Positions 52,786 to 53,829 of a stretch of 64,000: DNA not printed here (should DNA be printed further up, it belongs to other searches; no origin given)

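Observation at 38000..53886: Three loci of stand-alone (TM hairpin + left-handed beta-helix) x3 modules, resembling the polymerising half of epsilon-poly-lysine synthetase without its A/T domains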

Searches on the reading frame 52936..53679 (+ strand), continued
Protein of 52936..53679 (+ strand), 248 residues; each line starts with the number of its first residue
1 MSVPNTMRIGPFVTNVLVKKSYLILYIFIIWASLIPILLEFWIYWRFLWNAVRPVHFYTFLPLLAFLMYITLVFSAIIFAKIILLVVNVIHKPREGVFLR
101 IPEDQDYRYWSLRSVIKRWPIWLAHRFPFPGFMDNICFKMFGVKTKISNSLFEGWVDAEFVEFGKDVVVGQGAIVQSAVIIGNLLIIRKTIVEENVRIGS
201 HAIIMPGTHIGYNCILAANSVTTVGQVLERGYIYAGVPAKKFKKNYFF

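Call 26: list_cluster_members(proteins=[P0367, P0341, P0241, P0242, P0304, P0319, P0357, P0368, P0245, P0270])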
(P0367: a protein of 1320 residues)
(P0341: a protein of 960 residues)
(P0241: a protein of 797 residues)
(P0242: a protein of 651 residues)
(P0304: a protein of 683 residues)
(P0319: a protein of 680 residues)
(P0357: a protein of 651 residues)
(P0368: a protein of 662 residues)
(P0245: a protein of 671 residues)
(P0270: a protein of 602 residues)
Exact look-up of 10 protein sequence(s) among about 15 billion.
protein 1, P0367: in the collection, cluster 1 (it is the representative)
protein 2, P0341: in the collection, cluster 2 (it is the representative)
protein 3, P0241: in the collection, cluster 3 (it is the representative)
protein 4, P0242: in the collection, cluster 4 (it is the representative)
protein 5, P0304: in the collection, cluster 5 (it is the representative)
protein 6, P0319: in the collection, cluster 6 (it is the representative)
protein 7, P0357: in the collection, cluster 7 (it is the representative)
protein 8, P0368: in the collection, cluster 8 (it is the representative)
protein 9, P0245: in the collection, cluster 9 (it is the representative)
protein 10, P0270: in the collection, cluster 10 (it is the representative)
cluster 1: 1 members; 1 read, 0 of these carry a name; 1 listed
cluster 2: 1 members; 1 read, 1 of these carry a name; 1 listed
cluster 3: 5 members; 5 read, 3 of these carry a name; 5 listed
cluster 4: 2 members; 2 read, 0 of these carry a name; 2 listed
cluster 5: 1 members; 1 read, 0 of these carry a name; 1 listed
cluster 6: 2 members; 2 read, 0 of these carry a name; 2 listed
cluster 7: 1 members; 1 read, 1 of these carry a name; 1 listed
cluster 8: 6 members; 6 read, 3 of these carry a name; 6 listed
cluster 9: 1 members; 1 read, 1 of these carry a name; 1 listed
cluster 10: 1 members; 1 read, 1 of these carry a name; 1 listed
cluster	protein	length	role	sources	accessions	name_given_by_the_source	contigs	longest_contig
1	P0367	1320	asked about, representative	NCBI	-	-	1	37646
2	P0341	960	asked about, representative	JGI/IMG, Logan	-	short-subunit dehydrogenase/acetyltransferase-like isoleucine patch superfamily enzyme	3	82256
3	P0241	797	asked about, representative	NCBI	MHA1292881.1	MAG: hypothetical protein ACTSQJ_09465 [Promethearchaeota archaeon]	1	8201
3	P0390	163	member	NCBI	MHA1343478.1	MAG: hypothetical protein ACTSQG_05800, partial [Promethearchaeota archaeon]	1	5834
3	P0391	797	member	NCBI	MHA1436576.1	MAG: hypothetical protein ACTSPD_03290 [Promethearchaeota archaeon]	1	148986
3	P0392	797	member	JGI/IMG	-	-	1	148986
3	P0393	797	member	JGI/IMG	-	-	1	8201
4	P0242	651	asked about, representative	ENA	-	-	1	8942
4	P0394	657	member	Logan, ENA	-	-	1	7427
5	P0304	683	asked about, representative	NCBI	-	-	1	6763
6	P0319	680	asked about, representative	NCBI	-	-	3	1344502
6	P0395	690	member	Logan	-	-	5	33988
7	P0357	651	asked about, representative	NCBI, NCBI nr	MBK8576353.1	MAG: hypothetical protein IPN90_11985 [Elusimicrobia bacterium] | hypothetical protein [Elusimicrobiota bacterium]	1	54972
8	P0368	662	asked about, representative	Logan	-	-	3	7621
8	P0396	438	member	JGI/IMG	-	acetyltransferase-like isoleucine patch superfamily enzyme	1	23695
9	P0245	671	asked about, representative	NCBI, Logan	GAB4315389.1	MAG: hypothetical protein Kow0069_17240 [Promethearchaeota archaeon]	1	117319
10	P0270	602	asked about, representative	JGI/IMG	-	hypothetical protein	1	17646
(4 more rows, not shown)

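Call 28: find_encoding_contigs(protein=P0319, flank=8000, max_places=2)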
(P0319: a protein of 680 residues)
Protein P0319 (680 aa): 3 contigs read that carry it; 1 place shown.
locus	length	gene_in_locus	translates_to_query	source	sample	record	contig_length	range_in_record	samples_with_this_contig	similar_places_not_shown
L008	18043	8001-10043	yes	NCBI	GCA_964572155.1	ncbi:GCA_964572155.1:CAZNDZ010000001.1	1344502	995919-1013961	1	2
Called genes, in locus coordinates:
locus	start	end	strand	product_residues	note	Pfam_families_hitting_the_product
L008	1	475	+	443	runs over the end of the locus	PF01566:Nramp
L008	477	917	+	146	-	PF00582:Usp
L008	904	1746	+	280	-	PF00459:Inositol_P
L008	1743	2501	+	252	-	PF03309:Pan_kinase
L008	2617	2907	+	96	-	PF00166:Cpn10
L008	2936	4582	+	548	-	PF00118:Cpn60_TCP1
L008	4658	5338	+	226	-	PF05359:DUF748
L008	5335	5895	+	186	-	-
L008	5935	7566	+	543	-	PF00005:ABC_tran, PF02463:SMC_N (faint), PF13304:AAA_21 (faint), PF12848:ABC_tran_Xtn, PF00005:ABC_tran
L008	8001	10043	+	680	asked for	PF25087:GMPPB_C (faint), PF00132:Hexapep (faint), PF25084:LbH_EIF2B (faint)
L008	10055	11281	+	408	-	PF06722:EryCIII-like_C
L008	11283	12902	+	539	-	PF00732:GMC_oxred_N, PF00890:FAD_binding_2 (faint), PF01266:DAO (faint), PF01494:FAD_binding_3 (faint), PF07992:Pyr_redox_2 (faint), PF13450:NAD_binding_8 (faint), PF05199:GMC_oxred_C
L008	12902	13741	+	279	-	PF00106:adh_short, PF08659:KR, PF13561:adh_short_C2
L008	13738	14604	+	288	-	PF00483:NTP_transferase, PF12804:NTP_transf_3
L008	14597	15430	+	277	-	PF01370:Epimerase, PF04321:RmlD_sub_bind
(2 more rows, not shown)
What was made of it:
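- Another triple has an SDR two genes downstream, in a GT1 glycosyltransferase / GMC oxidoreductase / sugar-nucleotide gene cluster (call 28).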

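Call 29: find_encoding_contigs(protein=P0357, flank=8000, max_places=2)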
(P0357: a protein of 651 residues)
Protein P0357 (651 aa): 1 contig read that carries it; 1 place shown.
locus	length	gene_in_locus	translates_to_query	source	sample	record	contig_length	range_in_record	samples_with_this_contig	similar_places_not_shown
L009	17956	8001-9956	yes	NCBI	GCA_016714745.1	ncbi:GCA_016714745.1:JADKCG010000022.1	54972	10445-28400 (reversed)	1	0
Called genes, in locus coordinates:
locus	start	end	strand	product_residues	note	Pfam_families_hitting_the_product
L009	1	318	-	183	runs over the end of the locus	-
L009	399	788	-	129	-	PF00126:HTH_1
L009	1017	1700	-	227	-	PF00072:Response_reg, PF00486:Trans_reg_C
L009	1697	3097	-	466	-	PF00672:HAMP, PF00512:HisKA, PF02518:HATPase_c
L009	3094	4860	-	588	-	PF07719:TPR_2 (faint), PF13428:TPR_14 (faint)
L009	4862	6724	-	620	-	PF13517:FG-GAP_3 (faint), PF01839:FG-GAP (weak)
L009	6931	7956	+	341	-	PF00106:adh_short, PF08659:KR, PF13561:adh_short_C2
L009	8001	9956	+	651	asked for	PF25087:GMPPB_C (faint), PF00132:Hexapep (faint), PF25084:LbH_EIF2B (faint)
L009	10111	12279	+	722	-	PF00501:AMP-binding, PF23562:AMP-binding_C_3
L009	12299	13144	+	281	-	PF00201:UDPGT, PF06722:EryCIII-like_C, PF04101:Glyco_tran_28_C (weak)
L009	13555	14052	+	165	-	PF11848:DUF3368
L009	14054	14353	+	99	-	-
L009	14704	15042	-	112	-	PF03334:PhaG_MnhG_YufB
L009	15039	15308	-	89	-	PF04066:MrpF_PhaF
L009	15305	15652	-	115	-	PF01899:MNHE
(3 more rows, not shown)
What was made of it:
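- One Elusimicrobia stand-alone triple sits between an SDR and an AMP-binding enzyme (call 29). Bacterial stand-alone relatives sit with SDR, glycosyltransferase and sugar-nucleotide genes, which suggests small-molecule or glycolipid acylation (calls 28, 29).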

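Call 30: find_encoding_contigs(protein=P0241, flank=8000, max_places=2)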
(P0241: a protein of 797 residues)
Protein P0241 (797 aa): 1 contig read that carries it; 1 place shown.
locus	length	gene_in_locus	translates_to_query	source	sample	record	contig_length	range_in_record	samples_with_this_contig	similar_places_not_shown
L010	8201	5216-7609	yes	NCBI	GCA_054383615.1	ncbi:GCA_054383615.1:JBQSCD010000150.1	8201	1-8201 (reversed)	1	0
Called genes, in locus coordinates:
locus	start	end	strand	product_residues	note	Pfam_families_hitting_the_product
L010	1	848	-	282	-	PF01428:zf-AN1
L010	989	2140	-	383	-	PF01428:zf-AN1 (weak), PF02163:Peptidase_M50 (faint)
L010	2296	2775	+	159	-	PF26037:zf-RING_DCST1_C (weak)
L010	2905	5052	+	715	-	-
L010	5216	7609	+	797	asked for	PF25084:LbH_EIF2B (faint), PF25087:GMPPB_C (faint), PF00132:Hexapep (weak)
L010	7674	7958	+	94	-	-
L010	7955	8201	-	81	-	?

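Call 31: find_encoding_contigs(protein=P0245, flank=8000, max_places=2)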
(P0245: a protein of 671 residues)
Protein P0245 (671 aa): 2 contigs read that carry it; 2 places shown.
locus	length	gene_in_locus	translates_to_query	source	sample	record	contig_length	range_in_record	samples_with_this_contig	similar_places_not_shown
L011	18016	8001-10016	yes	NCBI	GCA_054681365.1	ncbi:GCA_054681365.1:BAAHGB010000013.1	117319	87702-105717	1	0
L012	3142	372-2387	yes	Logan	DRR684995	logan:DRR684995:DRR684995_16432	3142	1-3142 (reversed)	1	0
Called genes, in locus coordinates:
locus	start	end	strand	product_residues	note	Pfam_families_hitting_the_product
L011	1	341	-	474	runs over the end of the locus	PF01523:PmbA_TldD_1st, PF19290:PmbA_TldD_2nd, PF19289:PmbA_TldD_3rd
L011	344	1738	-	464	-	PF01523:PmbA_TldD_1st, PF19290:PmbA_TldD_2nd, PF19289:PmbA_TldD_3rd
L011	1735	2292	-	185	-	PF00009:GTP_EFTU (faint), PF00025:Arf, PF00071:Ras, PF08477:Roc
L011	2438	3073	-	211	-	PF13302:Acetyltransf_3, PF00583:Acetyltransf_1, PF13673:Acetyltransf_10 (weak), PF13508:Acetyltransf_7, PF13420:Acetyltransf_4 (weak), PF08445:FR47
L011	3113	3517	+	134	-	PF03551:PadR (faint)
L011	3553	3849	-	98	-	PF01192:RNA_pol_Rpb6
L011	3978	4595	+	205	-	-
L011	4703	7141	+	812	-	PF00270:DEAD, PF04851:ResIII, PF21210:RNA_helicase_helical, PF00271:Helicase_C, PF02732:ERCC4, PF14520:HHH_5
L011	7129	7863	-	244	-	PF00132:Hexapep (faint), PF14602:Hexapep_2 (faint)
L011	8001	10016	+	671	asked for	PF00132:Hexapep (faint), PF14602:Hexapep_2 (faint)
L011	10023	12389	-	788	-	PF02384:N6_Mtase (faint)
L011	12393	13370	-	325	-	PF00753:Lactamase_B, PF12706:Lactamase_B_2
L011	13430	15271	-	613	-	PF02129:Peptidase_S15, PF03403:PAF-AH_p_II (faint), PF20434:BD-FAE (weak), PF00561:Abhydrolase_1, PF12146:Hydrolase_4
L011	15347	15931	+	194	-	PF13240:Zn_Ribbon_1 (weak)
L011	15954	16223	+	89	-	-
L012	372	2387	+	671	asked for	PF00132:Hexapep (faint), PF14602:Hexapep_2 (faint)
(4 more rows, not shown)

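Call 32: find_encoding_contigs(protein=P0341, flank=8000, max_places=2)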
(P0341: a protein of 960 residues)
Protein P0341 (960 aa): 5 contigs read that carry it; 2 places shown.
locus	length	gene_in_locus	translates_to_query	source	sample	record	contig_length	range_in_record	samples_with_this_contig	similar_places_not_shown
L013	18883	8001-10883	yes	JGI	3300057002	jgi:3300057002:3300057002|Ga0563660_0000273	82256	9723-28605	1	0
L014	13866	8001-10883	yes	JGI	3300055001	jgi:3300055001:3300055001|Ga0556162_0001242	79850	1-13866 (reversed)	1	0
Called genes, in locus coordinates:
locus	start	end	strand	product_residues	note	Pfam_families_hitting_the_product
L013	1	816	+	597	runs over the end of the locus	PF00009:GTP_EFTU, PF01926:MMR_HSR1 (faint), PF03144:GTP_EFTU_D2, PF22594:GTP-eEF1A_C, PF01583:APS_kinase (weak)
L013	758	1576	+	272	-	PF01975:SurE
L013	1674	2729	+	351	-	PF00072:Response_reg, PF13487:HD_5, PF01966:HD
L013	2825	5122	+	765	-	PF01627:Hpt (weak), PF00512:HisKA, PF02518:HATPase_c, PF00072:Response_reg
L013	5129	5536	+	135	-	PF00072:Response_reg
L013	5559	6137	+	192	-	-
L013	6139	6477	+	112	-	PF01627:Hpt (weak)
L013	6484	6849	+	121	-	PF01627:Hpt (weak)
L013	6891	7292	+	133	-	PF00072:Response_reg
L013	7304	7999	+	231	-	PF00132:Hexapep, PF14602:Hexapep_2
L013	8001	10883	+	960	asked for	PF00106:adh_short, PF08659:KR, PF13561:adh_short_C2, PF24894:Hexapep_GlmU (faint), PF25084:LbH_EIF2B (faint), PF25087:GMPPB_C (faint), PF00132:Hexapep (weak), PF14602:Hexapep_2 (weak)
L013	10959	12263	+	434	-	PF00285:Citrate_synt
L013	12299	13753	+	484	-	PF02789:Peptidase_M17_N, PF00883:Peptidase_M17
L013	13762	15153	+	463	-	PF00206:Lyase_1, PF10415:FumaraseC_C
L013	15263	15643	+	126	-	PF07238:PilZ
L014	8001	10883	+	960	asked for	PF00106:adh_short, PF08659:KR, PF13561:adh_short_C2, PF24894:Hexapep_GlmU (faint), PF25084:LbH_EIF2B (faint), PF25087:GMPPB_C (faint), PF00132:Hexapep (weak), PF14602:Hexapep_2 (weak)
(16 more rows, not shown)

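Call 59: list_cluster_members(proteins=[P0250, P0257, P0262, P0267, P0272, P0287, P0295, P0302, P0318, P0331])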
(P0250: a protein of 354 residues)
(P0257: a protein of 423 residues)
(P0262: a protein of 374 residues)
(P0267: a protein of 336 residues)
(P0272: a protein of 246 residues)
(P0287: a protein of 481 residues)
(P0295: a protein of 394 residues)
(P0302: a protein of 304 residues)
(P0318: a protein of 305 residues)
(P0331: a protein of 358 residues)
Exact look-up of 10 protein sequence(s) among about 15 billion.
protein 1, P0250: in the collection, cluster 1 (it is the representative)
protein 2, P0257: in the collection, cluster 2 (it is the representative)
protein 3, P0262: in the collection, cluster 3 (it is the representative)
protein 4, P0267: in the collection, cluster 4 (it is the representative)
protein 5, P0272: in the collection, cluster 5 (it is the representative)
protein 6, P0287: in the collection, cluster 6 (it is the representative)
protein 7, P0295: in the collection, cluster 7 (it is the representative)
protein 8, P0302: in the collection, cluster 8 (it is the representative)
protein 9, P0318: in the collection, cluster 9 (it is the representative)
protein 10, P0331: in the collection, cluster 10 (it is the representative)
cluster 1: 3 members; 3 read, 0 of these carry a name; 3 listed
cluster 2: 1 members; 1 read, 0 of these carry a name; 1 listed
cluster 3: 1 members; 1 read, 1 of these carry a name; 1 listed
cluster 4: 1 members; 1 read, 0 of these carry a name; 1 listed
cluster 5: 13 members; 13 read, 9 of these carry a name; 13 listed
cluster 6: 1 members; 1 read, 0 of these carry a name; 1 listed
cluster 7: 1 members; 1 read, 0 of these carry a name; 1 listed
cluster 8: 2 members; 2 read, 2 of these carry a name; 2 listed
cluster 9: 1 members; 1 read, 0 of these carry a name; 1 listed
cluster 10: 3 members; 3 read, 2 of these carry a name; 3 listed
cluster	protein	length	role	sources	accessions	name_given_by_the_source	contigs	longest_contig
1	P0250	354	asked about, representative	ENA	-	-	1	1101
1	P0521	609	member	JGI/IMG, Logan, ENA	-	-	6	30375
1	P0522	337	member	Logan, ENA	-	-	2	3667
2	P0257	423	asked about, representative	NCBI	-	-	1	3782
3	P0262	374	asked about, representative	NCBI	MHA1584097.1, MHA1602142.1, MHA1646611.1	MAG: DapH/DapD/GlmU-related protein [Promethearchaeota archaeon]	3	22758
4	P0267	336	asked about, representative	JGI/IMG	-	-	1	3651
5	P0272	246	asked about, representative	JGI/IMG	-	acetyltransferase-like isoleucine patch superfamily enzyme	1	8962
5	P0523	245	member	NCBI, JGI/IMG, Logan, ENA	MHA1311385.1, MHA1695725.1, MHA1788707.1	MAG: acyltransferase [Candidatus Helarchaeota archaeon]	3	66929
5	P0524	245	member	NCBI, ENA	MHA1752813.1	MAG: acyltransferase [Candidatus Helarchaeota archaeon]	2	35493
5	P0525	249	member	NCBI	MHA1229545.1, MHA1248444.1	MAG: acyltransferase [Candidatus Helarchaeota archaeon]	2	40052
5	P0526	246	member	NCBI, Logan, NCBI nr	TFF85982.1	MAG: hypothetical protein EU551_02920 [Promethearchaeota archaeon] | MAG: hypothetical protein EU551_02920 [Candidatus Lokiarchaeota archaeon]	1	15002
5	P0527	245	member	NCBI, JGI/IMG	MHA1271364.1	MAG: acyltransferase [Candidatus Helarchaeota archaeon]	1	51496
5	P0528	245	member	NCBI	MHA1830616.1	MAG: acyltransferase [Candidatus Helarchaeota archaeon]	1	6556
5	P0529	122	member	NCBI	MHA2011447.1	MAG: acyltransferase, partial [Candidatus Helarchaeota archaeon]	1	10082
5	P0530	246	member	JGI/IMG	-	acetyltransferase-like isoleucine patch superfamily enzyme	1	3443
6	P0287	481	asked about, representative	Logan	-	-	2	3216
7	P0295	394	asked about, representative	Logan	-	-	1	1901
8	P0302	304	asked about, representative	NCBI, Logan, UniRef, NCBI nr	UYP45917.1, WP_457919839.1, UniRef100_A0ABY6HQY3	hypothetical protein NEF87_002202 [Candidatus Lokiarchaeum ossiferum] | Uncharacterized protein n=1 Tax=Candidatus Lokiarchaeum ossiferum TaxID=2951803 ... | hypothetical protein NEF87_002202 [Candidatus Lokiarchaeum sp. B-35]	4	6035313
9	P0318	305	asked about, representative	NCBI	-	-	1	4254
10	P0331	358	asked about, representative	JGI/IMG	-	hypothetical protein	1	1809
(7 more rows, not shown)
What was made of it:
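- Many single-module relatives exist, for example the 245-aa Helarchaeota proteins (call 59).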

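Call 60: find_encoding_contigs(protein=P0302, flank=10000, max_places=2)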
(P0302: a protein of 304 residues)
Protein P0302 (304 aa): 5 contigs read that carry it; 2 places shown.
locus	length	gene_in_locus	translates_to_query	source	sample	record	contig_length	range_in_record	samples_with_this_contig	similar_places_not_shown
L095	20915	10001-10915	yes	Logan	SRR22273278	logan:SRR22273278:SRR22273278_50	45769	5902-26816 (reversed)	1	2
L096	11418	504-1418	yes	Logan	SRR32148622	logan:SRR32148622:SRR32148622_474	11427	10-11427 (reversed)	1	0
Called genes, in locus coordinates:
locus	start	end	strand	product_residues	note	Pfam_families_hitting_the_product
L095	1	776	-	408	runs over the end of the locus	-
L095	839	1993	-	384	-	-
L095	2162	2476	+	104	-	PF03795:YCII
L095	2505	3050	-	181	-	PF01209:Ubie_methyltran (weak), PF13847:Methyltransf_31, PF08241:Methyltransf_11, PF08242:Methyltransf_12, PF13649:Methyltransf_25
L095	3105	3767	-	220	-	PF12679:ABC2_membrane_2 (weak), PF12730:ABC2_membrane_4 (weak)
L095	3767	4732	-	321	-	PF00005:ABC_tran, PF13304:AAA_21, PF13732:DrrA1-3_C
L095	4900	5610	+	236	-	PF01022:HTH_5, PF01047:MarR (weak), PF13412:HTH_24 (weak)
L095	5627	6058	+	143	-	PF02635:DsrE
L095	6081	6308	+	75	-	PF01206:TusA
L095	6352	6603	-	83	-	-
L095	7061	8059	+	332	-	PF00149:Metallophos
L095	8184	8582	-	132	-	-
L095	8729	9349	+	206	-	PF05129:Zn_ribbon_Elf1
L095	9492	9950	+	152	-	-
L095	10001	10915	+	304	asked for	-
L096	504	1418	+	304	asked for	-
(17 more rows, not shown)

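Call 64: find_encoding_contigs(protein=P0304, flank=8000, max_places=2)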
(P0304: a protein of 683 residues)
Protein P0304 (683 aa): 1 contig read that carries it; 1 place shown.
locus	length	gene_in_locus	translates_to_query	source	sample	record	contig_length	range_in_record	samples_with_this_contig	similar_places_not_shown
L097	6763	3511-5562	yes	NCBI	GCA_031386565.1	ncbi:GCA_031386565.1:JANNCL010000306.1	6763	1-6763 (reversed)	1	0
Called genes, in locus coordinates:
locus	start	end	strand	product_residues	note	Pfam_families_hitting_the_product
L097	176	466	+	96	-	PF09907:HigB_toxin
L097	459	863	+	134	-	-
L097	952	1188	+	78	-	-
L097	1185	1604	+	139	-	PF01850:PIN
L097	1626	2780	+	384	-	PF04339:FemAB_like, PF13480:Acetyltransf_6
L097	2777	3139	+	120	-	PF00892:EamA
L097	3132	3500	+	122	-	PF00892:EamA, PF05653:Mg_trans_NIPA (weak)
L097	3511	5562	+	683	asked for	PF14602:Hexapep_2 (faint), PF24894:Hexapep_GlmU (faint), PF25084:LbH_EIF2B (faint), PF25087:GMPPB_C (faint), PF00132:Hexapep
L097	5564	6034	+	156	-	PF00903:Glyoxalase, PF22677:Ble-like_N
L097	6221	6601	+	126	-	-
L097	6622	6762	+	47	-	?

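Call 65: find_encoding_contigs(protein=P0368, flank=8000, max_places=3)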
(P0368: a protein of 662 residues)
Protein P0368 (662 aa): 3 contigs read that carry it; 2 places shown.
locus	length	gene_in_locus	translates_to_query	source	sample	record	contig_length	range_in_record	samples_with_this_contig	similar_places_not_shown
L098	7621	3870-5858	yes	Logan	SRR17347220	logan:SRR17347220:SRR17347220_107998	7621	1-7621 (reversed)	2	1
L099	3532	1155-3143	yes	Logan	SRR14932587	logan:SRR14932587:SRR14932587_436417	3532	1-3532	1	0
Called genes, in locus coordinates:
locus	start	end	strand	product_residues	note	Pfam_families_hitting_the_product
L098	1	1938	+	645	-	?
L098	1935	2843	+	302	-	PF02899:Phage_int_SAM_1, PF00589:Phage_integrase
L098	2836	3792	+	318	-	-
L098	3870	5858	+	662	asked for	PF25087:GMPPB_C (faint), PF00132:Hexapep (weak)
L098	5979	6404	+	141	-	PF02381:MraZ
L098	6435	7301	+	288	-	PF01795:Methyltransf_5, PF08241:Methyltransf_11 (faint), PF13649:Methyltransf_25 (faint)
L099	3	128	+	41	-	?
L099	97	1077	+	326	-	-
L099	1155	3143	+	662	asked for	PF25087:GMPPB_C (faint), PF00132:Hexapep (weak)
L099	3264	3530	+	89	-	?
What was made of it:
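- Bacterial contexts are heterogeneous (calls 64, 65).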
